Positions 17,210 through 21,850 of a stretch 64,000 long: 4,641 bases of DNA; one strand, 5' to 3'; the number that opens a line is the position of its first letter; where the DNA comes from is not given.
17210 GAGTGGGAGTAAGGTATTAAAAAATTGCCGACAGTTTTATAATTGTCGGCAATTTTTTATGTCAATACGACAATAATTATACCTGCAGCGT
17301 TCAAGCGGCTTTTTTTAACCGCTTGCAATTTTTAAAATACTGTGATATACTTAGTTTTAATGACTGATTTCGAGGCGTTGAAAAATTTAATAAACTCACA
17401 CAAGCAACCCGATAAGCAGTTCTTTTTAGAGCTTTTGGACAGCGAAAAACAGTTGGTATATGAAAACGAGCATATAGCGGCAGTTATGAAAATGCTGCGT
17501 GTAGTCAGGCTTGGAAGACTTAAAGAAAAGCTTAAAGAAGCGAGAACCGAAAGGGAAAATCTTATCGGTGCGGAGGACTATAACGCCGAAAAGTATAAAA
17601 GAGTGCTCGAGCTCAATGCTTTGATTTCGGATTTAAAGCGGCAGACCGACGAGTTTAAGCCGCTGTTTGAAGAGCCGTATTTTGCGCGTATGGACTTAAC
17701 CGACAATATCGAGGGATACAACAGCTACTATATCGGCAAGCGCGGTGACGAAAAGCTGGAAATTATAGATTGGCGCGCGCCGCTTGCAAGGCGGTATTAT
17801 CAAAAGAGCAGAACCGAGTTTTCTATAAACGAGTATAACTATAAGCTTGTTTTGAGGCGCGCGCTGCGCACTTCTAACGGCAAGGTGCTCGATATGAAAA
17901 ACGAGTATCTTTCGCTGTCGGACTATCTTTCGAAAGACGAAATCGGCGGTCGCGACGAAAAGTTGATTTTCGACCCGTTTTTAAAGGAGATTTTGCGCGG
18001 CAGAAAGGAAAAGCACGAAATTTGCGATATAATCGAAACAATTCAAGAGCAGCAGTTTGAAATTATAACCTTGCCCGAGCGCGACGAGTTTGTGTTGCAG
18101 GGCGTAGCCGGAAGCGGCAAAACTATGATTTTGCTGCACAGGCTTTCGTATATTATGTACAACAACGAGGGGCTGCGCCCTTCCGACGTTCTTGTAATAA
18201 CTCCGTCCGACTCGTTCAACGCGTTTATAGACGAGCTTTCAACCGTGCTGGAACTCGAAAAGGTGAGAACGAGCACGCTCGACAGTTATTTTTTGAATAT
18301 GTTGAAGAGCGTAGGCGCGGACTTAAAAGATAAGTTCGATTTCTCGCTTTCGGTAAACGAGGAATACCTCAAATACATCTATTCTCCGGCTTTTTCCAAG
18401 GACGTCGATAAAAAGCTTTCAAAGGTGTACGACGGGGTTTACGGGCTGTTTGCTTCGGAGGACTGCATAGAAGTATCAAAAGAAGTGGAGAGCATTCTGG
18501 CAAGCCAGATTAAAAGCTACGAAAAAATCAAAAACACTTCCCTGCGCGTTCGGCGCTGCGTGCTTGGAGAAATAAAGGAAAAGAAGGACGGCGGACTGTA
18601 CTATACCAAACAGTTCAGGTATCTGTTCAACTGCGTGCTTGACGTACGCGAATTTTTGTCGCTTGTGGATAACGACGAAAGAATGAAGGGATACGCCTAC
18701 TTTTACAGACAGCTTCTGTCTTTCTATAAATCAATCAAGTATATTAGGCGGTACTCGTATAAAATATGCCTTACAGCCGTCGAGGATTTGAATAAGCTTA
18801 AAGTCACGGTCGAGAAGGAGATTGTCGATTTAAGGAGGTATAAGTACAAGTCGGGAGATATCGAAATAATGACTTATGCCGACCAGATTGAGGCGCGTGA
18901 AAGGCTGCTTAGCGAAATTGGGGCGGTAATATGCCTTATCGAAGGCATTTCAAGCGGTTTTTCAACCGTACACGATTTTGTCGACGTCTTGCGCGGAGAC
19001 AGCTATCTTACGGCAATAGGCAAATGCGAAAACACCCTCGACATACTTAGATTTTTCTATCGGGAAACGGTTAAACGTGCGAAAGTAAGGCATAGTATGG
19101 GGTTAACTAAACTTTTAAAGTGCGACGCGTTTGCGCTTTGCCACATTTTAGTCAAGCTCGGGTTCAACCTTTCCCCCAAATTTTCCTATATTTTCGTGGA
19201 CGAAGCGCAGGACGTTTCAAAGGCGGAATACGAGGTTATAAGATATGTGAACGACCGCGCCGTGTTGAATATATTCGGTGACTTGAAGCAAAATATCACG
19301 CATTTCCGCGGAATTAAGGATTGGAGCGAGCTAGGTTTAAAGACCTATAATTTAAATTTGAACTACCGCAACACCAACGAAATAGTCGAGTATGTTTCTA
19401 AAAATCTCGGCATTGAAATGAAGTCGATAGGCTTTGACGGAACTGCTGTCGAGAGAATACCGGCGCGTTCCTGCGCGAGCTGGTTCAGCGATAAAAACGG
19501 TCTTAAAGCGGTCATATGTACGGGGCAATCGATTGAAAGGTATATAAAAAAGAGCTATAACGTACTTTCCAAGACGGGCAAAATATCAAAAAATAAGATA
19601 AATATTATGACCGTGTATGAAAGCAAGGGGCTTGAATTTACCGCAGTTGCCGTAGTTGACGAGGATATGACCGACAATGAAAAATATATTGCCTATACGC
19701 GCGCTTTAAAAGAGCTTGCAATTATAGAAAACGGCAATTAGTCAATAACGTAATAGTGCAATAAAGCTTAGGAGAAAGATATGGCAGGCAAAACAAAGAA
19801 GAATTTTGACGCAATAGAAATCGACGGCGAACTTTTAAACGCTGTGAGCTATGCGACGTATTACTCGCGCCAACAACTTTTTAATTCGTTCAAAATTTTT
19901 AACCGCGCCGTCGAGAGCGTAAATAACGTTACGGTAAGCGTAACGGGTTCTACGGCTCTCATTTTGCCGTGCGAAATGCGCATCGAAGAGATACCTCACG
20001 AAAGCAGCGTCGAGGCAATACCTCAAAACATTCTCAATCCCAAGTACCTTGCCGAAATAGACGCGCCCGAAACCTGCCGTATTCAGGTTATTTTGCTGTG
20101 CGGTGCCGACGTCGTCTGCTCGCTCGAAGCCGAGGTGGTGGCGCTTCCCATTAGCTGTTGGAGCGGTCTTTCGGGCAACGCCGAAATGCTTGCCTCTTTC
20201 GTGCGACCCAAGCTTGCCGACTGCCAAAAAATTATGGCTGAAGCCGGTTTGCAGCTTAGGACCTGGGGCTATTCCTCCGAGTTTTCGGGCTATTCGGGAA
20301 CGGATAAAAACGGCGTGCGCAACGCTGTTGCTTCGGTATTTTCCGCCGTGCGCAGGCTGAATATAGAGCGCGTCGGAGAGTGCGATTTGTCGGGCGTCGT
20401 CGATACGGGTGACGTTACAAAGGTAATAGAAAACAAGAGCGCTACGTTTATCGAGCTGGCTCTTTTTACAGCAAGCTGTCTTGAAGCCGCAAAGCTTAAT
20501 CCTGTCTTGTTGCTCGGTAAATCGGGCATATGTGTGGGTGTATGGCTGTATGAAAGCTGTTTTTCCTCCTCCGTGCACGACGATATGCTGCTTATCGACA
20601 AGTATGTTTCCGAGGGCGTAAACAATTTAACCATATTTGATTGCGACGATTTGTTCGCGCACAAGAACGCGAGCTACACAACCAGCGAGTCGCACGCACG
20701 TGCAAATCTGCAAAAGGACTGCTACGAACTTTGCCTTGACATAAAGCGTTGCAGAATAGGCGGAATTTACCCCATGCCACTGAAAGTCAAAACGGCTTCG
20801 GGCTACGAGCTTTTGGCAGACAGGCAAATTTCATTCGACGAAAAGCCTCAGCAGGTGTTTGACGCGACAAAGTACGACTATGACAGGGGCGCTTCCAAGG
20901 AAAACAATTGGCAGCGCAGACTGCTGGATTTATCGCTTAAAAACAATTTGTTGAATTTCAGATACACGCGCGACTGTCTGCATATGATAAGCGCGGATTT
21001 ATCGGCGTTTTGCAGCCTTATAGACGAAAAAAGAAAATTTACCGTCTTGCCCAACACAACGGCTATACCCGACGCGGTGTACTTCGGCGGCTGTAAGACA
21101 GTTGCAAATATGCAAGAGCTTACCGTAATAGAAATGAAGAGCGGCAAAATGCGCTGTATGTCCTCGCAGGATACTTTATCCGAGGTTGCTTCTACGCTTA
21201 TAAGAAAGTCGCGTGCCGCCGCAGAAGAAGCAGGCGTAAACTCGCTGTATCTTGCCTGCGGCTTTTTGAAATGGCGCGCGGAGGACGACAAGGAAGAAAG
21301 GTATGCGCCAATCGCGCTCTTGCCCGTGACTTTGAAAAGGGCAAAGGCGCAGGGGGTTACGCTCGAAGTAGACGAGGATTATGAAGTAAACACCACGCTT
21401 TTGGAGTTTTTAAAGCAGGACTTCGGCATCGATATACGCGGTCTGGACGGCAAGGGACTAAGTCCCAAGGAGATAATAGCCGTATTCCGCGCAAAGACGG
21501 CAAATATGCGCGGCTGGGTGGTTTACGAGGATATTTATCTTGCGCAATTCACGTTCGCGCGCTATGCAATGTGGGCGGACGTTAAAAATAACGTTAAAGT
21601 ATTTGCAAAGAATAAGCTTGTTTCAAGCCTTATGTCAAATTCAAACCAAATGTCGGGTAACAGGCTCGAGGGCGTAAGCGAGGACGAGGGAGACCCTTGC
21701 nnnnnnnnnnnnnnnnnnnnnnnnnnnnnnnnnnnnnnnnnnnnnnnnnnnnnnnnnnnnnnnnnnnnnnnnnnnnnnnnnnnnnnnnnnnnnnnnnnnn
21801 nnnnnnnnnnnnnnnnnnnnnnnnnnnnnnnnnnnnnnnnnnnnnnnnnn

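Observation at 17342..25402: Terminator-bracketed two-helicase cassette: a HelD-like helicase plus a 1873-aa DUF4011/Upf1-like helicase/nuclease-fold/DUF3320 protein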

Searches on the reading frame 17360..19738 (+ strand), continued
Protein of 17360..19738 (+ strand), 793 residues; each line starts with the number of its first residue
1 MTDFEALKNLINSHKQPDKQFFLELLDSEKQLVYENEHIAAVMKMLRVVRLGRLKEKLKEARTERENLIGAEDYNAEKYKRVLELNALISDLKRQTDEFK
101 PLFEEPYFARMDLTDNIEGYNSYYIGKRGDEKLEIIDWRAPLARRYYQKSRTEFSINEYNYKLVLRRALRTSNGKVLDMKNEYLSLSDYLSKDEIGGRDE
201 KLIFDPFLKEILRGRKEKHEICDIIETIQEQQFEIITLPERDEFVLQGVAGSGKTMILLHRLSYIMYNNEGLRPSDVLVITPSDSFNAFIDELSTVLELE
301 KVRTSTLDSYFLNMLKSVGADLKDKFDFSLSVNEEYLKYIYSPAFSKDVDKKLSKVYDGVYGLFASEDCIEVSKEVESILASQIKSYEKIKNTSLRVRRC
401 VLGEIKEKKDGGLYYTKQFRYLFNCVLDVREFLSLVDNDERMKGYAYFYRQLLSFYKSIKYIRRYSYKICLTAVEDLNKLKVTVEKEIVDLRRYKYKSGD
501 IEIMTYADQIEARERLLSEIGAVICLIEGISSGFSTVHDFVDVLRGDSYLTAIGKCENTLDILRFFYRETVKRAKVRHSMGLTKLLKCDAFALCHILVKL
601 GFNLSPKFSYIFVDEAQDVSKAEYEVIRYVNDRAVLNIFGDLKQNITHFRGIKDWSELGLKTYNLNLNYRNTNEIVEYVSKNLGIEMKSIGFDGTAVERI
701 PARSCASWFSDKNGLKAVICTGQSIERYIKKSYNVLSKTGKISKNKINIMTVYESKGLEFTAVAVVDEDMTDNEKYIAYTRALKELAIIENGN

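Call 94: find_encoding_contigs(protein=P0141, flank=8000, max_places=3)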
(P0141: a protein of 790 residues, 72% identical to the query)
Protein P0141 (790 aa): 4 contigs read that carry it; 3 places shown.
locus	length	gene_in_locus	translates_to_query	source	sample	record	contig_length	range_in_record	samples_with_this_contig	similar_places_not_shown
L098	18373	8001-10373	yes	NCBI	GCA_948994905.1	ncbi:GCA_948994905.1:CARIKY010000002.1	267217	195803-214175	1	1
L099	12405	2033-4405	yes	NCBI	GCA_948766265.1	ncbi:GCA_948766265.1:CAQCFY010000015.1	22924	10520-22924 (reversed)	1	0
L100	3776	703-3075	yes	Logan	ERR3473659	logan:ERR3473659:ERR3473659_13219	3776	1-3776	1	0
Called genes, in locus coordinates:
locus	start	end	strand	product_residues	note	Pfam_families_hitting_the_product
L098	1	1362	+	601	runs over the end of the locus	PF00009:GTP_EFTU, PF03144:GTP_EFTU_D2, PF00679:EFG_C, PF06421:LepA_C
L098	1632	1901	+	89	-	PF01035:DNA_binding_1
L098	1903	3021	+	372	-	PF04055:Radical_SAM, PF06969:HemN_C (weak)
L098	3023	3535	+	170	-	PF00583:Acetyltransf_1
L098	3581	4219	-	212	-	-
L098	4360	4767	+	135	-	-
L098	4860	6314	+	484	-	PF00478:IMPDH, PF03060:NMO (faint), PF00571:CBS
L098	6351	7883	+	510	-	PF00117:GATase, PF07722:Peptidase_C26 (faint), PF02540:NAD_synthase (faint), PF03054:tRNA_Me_trans (weak), PF00958:GMP_synt_C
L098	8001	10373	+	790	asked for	PF00580:UvrD-helicase (weak), PF13245:AAA_19 (faint)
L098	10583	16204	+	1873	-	PF13195:DUF4011, PF01443:Viral_helicase1 (faint), PF13086:AAA_11, PF13245:AAA_19 (faint), PF13604:AAA_30 (faint), PF13086:AAA_11 (weak), PF13087:AAA_12, PF18741:MTES_1575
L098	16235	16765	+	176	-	PF00719:Pyrophosphatase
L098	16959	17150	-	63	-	-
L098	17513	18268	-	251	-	PF01113:DapB_N, PF05173:DapB_C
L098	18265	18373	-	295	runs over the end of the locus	PF00701:DHDPS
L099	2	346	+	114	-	?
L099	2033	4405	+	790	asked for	PF00580:UvrD-helicase (weak), PF13245:AAA_19 (faint)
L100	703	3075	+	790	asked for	PF00580:UvrD-helicase (weak), PF13245:AAA_19 (faint)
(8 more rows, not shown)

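Call 95: find_encoding_contigs(protein=P0203, flank=8000, max_places=3)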
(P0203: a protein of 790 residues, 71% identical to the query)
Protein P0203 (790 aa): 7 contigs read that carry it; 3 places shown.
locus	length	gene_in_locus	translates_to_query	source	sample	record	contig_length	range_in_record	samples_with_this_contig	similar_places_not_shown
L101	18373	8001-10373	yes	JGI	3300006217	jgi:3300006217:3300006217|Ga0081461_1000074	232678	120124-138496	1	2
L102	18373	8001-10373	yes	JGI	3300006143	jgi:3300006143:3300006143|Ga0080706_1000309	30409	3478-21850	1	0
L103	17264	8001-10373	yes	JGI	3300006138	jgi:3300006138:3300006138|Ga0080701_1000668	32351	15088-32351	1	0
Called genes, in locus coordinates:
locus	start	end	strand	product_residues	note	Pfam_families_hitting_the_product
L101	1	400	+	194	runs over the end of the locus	-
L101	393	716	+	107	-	PF01035:DNA_binding_1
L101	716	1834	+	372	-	PF04055:Radical_SAM, PF06969:HemN_C (weak)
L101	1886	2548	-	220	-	-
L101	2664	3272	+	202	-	-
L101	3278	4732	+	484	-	PF00478:IMPDH, PF00571:CBS, PF03060:NMO (weak)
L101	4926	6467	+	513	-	PF00117:GATase, PF07722:Peptidase_C26, PF00958:GMP_synt_C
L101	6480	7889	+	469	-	PF01554:MatE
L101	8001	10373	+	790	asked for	PF01443:Viral_helicase1 (faint), PF00580:UvrD-helicase, PF13245:AAA_19 (faint)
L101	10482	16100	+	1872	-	PF13604:AAA_30 (faint), PF13195:DUF4011, PF01443:Viral_helicase1 (faint), PF04851:ResIII (faint), PF13086:AAA_11 (weak), PF13086:AAA_11 (weak), PF13087:AAA_12, PF18741:MTES_1575, +1 more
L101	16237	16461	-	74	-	PF12844:HTH_19, PF13443:HTH_26 (weak), PF13560:HTH_31, PF01381:HTH_3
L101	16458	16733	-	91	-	PF12844:HTH_19, PF01381:HTH_3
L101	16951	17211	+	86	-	PF20648:DUF6809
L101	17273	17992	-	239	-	PF01113:DapB_N, PF05173:DapB_C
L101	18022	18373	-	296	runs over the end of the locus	PF00701:DHDPS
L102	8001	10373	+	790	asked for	PF01443:Viral_helicase1 (faint), PF00580:UvrD-helicase, PF13245:AAA_19 (faint)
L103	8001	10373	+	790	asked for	PF01443:Viral_helicase1 (faint), PF00580:UvrD-helicase, PF13245:AAA_19 (faint)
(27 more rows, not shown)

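Call 96: find_encoding_contigs(protein=P0239, flank=8000, max_places=3)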
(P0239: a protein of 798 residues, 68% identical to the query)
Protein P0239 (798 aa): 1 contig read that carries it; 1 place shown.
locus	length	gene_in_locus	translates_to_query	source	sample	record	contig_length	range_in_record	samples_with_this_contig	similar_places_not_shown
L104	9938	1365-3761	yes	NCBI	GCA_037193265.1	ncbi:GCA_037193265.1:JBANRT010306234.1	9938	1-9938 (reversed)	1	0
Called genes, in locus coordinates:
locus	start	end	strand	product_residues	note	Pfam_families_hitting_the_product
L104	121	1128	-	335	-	PF01699:Na_Ca_ex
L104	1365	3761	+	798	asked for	PF00580:UvrD-helicase (faint), PF13245:AAA_19 (faint)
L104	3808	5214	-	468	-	PF04932:Wzy_C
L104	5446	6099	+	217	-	PF00132:Hexapep (faint), PF25084:LbH_EIF2B, PF25087:GMPPB_C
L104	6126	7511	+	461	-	PF02878:PGM_PMM_I, PF02879:PGM_PMM_II, PF02880:PGM_PMM_III, PF00408:PGM_PMM_IV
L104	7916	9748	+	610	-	PF13522:GATase_6, PF13537:GATase_7, PF01380:SIS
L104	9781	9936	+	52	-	?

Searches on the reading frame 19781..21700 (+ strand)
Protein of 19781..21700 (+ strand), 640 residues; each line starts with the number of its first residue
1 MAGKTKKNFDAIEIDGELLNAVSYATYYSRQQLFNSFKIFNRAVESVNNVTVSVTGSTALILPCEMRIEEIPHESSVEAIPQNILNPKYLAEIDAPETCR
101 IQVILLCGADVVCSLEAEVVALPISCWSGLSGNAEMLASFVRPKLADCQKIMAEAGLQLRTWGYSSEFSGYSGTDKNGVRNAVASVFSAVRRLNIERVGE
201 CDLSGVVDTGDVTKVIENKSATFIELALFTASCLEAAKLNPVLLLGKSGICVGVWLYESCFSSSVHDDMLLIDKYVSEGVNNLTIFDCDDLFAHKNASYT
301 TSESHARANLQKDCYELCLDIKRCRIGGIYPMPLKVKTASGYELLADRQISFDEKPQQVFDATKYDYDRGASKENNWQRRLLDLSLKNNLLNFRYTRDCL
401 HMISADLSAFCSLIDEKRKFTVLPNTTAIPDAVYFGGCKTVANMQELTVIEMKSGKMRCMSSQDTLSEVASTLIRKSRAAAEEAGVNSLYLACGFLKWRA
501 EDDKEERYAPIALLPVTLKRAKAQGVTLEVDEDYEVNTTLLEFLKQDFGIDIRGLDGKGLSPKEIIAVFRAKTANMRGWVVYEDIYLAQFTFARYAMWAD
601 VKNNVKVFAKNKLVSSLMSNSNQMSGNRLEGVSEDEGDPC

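Call 83: predict_structure(alignment_id=A4)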
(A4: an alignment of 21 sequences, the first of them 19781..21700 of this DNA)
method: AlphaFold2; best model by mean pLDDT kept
length: 640 residues; sequences in the alignment: 21
mean_pLDDT: 79.9   pTM: 0.55
mean pLDDT of the five models: 79.9, 77.6, 76.3, 75.9, 75.3
residues with pLDDT >= 90: 174; 70-90: 322; 50-70: 107; < 50: 37
segments of 3 or more residues with pLDDT < 50: 1-6, 338-342, 347-362, 636-640
pLDDT, mean of each block of 10 residues (from residue 1): 45 87 89 89 86 91 88 88 83 89 87 90 92 91 87 88 68 77 92 89 88 87 94 91 92 83 83 76 90 86 92 92 84 64 47 34 52 59 72 83 85 89 76 63 71 86 87 87 76 88 82 91 85 84 82 75 83 77 89 59 69 69 59 48
secondary structure, 60 per line:
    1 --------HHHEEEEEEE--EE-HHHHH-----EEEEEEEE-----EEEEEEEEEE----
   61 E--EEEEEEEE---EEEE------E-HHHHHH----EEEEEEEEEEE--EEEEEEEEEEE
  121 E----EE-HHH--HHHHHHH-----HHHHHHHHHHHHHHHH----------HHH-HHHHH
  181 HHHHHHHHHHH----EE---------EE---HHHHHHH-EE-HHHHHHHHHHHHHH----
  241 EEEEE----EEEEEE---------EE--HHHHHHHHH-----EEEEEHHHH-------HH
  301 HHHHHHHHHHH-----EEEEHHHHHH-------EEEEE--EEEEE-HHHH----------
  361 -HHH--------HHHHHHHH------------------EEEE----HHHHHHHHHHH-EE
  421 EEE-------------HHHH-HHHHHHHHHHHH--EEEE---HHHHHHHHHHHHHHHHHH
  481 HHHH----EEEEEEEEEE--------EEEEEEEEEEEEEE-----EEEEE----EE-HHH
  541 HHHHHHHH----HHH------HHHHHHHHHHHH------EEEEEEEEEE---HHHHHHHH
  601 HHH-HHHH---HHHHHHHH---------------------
elements in order: E12-18 H24-28 E34-41 E47-56 E64-71 E75-78 H87-92 E97-107 E110-121 H134-140 H146-161 H176-191 H212-218 H223-236 E241-245 E250-255 H269-277 E283-287 H288-291 H299-311 E317-320 H321-326 E334-338 E341-345 H347-350 H373-380 E399-402 H407-417 E419-423 H437-440 H442-453 E456-459 H463-484 E489-498 E507-520 E526-530 H538-548 H562-573 E580-589 H593-603 H605-608 H612-619

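Call 86: fold_search(model_id=the predicted structure, library=pdb)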
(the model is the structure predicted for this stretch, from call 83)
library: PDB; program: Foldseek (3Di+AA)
matches with E <= 10: 1268; with E <= 0.001: 0
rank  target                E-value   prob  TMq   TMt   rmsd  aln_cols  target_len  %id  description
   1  9fyn                  6.0e-03  1.00  0.11  0.10   5.8       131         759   14  Lacto-N-biosidase from Trueperella pyogenes (released 2024-10-09)
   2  3frp_G                7.7e-03  1.00  0.12  0.32   5.6       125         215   11  Crystal Structure of Cobra Venom Factor, a Co-factor for C3- and C5 convertase CVFBb (released 2009-04-28)
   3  6a8p_A                1.1e-02  1.00  0.13  0.12   4.7       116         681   14  Transglutaminase 2 mutant G224V in complex with GTP (released 2018-09-26)
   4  8cs9_X                1.1e-02  1.00  0.14  0.13   3.5       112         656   13  Composite reconstruction of Class 1 of the erythrocyte ankyrin-1 complex (released 2022-07-20)
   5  8csw                  1.1e-02  1.00  0.13  0.13   3.6       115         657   12  Local refinement of protein 4.2 in Class 2 of erythrocyte ankyrin-1 complex (released 2022-07-20)
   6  6kzb_C                1.4e-02  1.00  0.14  0.13   3.5       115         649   13  Transglutaminase2 complexed with calcium (released 2020-12-09)
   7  5jpm_B                1.4e-02  0.82  0.12  0.11  18.4       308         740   10  Structure of the complex of human complement C4 with MASP-2 rebuilt using iMDFF (released 2016-08-10)
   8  1ggu_B                1.5e-02  1.00  0.12  0.11   4.8       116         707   15  HUMAN FACTOR XIII WITH CALCIUM BOUND IN THE ION SITE (released 1999-09-16)
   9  1evu_B                1.5e-02  1.00  0.12  0.11   4.8       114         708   14  HUMAN FACTOR XIII WITH CALCIUM BOUND IN THE ION SITE (released 2000-05-10)
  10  9ya0_GF               1.5e-02  0.15  0.08  0.07  20.1       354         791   10  Cryo-EM structure of pre-conoid ring 2 (PCR P2 ring)from Toxoplasma gondii (released 2025-11-19)
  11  9u61_D                1.6e-02  0.72  0.11  0.08  19.0       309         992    8  CP/MBL pathways C3 convertase C4b2a and C3 complex (released 2026-01-14)
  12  1xf1_A                1.7e-02  1.00  0.14  0.10   7.5       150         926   13  Structure of C5a peptidase- a key virulence factor from Streptococcus (released 2005-11-22)
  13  1ex0_B                1.9e-02  1.00  0.12  0.11   4.7       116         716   15  HUMAN FACTOR XIII, MUTANT W279F ZYMOGEN (released 2003-12-23)
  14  9qk2_G                1.9e-02  0.84  0.13  0.09  16.4       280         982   11  Structure of the Complement classical and lectin pathway C3 convertase in complex with substrate C3 (released 2025-12-24)
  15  1kv3_A                2.0e-02  1.00  0.13  0.13   3.7       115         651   11  HUMAN TISSUE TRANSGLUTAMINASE IN GDP BOUND FORM (released 2002-03-13)
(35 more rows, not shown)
